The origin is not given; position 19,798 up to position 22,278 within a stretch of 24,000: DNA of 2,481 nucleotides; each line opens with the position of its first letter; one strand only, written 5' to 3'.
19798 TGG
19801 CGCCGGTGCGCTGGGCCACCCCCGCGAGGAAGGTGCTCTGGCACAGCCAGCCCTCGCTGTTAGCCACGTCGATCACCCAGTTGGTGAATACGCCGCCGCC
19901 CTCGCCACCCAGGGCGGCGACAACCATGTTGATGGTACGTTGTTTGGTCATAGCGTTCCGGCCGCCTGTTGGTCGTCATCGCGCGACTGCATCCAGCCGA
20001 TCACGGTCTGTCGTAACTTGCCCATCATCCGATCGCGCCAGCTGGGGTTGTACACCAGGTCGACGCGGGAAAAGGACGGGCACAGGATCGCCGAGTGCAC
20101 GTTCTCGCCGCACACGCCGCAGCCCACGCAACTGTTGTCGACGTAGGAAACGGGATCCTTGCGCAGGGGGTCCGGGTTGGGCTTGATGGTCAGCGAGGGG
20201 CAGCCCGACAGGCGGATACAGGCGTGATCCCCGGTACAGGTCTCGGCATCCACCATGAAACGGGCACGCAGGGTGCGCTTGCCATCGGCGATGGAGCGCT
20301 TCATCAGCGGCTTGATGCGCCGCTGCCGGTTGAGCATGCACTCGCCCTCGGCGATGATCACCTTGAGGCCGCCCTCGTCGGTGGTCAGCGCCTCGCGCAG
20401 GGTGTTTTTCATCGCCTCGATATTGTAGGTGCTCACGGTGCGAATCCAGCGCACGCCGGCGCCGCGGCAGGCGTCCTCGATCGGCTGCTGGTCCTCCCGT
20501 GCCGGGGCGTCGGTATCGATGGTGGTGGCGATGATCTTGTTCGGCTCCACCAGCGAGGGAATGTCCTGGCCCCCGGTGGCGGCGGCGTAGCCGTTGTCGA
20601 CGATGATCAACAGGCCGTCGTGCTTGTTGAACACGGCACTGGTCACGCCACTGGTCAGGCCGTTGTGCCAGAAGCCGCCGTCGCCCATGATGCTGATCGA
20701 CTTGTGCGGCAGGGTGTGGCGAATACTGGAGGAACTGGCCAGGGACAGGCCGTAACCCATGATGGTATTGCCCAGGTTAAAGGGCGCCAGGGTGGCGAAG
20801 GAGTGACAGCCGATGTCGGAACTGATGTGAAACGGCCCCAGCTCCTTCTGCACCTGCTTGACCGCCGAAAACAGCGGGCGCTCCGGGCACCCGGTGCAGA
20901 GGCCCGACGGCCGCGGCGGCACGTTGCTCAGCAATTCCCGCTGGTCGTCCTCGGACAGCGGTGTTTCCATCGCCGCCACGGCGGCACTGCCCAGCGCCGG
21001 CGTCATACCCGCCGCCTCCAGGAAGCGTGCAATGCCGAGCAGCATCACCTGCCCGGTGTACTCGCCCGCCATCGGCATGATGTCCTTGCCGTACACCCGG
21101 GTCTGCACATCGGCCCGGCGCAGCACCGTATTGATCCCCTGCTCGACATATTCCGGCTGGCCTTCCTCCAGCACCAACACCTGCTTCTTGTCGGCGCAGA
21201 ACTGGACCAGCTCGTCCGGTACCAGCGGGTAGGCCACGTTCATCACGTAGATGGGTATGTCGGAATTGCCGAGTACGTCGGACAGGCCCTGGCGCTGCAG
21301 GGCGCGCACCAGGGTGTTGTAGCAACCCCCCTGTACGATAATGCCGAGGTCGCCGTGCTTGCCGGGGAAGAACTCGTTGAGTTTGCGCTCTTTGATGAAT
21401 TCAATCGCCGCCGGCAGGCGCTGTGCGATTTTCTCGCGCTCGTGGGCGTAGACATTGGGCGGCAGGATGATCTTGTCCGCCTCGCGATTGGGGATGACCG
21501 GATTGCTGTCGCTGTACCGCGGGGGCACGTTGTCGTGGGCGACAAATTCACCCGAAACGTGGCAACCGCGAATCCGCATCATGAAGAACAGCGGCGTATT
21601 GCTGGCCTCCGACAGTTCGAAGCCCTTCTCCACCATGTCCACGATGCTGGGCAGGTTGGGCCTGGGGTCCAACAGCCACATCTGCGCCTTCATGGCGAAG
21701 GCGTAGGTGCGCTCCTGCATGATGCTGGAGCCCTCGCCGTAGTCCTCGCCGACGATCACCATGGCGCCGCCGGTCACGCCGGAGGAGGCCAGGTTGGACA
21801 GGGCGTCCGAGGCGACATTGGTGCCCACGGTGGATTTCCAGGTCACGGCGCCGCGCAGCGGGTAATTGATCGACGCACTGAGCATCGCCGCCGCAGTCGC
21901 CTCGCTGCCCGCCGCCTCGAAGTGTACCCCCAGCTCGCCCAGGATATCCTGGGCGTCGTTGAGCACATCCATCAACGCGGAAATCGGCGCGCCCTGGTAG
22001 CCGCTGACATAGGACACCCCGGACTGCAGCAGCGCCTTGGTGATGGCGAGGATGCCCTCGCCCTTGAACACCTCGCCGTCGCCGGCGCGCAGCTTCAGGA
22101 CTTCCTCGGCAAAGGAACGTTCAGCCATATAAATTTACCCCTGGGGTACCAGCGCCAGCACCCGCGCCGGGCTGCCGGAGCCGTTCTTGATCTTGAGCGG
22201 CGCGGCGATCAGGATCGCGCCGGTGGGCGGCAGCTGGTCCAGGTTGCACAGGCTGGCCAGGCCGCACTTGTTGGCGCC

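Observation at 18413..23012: Cyclase-family hydrolase plus IorAB-type oxidoreductase operon wired to a 2-aminobenzoyl-CoA monooxygenase/reductase cluster: a possible ligase-independent route to the aryl-CoA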

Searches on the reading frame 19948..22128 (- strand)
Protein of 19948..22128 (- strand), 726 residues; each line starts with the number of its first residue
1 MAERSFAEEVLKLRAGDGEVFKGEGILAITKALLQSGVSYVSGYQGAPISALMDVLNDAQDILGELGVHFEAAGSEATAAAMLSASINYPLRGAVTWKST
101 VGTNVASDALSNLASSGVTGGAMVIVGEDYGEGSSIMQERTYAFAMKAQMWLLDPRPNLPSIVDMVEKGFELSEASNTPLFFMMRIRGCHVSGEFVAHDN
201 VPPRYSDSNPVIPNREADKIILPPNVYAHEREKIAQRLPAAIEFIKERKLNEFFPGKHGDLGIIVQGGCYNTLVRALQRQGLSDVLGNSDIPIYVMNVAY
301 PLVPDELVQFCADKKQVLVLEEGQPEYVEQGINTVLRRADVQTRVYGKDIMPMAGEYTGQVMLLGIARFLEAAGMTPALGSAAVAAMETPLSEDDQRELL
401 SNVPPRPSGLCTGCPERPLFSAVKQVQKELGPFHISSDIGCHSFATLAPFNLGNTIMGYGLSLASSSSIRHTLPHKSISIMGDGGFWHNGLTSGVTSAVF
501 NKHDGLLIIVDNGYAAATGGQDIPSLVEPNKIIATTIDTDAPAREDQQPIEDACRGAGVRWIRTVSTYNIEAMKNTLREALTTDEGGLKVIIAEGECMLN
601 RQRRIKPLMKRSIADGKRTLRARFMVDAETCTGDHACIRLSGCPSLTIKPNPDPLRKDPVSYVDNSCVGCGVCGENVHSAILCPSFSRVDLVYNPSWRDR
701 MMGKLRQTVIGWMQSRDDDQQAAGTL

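Call 4: search_protein_families(library=pfam, proteins=[window:19948-22128:-])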
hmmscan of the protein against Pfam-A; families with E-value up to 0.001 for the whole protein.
window:19948-22128:- (726 aa): 1 family
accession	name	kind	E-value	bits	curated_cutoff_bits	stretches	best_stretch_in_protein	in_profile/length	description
PF02775.26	TPP_enzyme_C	-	6.6e-13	49.1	21.9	1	438-588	1-146/151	Thiamine pyrophosphate enzyme, C-terminal TPP binding domain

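Call 5: search_protein_families(library=ncbifam, proteins=[window:19948-22128:-])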
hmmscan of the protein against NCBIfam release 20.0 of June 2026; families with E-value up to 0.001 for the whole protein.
window:19948-22128:- (726 aa): 5 families
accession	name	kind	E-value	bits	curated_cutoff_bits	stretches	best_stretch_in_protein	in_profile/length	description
TIGR03336.1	IOR_alpha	equivalog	1.2e-82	278.2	650.9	1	27-675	9-588/595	indolepyruvate ferredoxin oxidoreductase subunit alpha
NF009589.0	PRK13030.1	subfamily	1.3e-41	142.4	816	1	38-658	56-668/1170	indolepyruvate ferredoxin oxidoreductase family protein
NF009588.0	PRK13029.1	subfamily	3.2e-21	75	952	1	38-650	56-676/1196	indolepyruvate ferredoxin oxidoreductase family protein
NF042909.1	FMH_DH_FwdF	exception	0.00012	21.4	375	1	617-678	245-307/336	tungsten-dependent formylmethanofuran dehydrogenase subunit FwdF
NF005507.0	PRK07119.1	subfamily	0.00069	18.5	399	0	25-181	9-166/352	3-methyl-2-oxobutanoate dehydrogenase subunit VorB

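Call 63: search_solved_structures(query=window:19948-22128:-, max_evalue=0.01)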
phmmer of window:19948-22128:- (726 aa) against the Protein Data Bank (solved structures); distinct sequences matched with E-value up to 0.01: 0.
